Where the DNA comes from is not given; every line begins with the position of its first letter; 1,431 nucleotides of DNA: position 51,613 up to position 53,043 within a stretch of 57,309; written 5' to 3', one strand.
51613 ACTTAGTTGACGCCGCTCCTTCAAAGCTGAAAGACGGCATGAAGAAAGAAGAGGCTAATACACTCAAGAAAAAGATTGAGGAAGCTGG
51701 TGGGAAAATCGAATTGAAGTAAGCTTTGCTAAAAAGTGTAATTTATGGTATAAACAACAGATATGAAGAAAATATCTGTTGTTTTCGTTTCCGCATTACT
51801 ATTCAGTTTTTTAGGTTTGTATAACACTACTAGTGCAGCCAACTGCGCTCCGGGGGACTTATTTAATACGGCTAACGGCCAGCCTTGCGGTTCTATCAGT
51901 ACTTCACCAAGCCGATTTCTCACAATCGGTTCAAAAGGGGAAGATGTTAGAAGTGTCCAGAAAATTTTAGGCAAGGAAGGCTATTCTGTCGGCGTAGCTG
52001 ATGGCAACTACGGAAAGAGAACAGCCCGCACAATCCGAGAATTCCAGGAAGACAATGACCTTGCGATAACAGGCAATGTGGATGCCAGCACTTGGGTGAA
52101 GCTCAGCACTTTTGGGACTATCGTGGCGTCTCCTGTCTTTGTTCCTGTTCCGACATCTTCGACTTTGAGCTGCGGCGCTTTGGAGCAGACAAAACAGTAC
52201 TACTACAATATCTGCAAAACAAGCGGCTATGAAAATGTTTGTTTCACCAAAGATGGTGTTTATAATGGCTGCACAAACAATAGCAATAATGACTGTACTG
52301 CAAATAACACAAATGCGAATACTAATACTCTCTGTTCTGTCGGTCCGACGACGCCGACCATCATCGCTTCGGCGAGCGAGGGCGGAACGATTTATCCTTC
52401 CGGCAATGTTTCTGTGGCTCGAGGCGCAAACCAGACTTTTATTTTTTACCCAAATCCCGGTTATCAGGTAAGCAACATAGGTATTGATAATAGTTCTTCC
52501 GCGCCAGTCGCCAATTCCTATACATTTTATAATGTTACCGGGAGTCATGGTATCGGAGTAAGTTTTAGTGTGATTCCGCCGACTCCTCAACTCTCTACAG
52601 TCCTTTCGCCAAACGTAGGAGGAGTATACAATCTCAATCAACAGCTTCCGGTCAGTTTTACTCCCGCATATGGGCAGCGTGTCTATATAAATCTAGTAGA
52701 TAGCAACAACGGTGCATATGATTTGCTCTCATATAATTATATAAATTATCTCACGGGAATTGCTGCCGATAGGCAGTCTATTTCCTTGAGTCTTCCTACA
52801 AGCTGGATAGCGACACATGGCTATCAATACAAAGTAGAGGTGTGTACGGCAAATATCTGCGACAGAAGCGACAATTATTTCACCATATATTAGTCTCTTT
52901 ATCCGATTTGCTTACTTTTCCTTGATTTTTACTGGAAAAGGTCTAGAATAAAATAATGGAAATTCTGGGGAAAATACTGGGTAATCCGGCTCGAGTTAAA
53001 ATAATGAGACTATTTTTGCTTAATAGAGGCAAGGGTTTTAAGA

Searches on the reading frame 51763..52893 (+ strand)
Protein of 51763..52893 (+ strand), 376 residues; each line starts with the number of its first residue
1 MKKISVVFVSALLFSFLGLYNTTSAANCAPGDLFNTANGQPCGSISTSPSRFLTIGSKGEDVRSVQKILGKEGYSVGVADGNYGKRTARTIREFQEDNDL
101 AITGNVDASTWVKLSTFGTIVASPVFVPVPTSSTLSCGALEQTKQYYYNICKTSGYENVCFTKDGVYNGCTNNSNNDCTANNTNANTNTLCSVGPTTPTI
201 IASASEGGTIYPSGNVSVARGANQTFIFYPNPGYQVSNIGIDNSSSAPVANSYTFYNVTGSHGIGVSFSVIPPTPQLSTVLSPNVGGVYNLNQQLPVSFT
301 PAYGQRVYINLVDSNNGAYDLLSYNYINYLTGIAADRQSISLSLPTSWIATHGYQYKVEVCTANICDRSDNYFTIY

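Call 16: search_protein_families(library=pfam, proteins=[window:51763-52893:+])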
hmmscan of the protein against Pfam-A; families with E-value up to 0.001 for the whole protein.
window:51763-52893:+ (376 aa): 1 family
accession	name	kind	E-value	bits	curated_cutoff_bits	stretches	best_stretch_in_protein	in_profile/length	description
PF01471.23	PG_binding_1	-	5.3e-15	55.8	23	1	59-114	2-57/57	Putative peptidoglycan binding domain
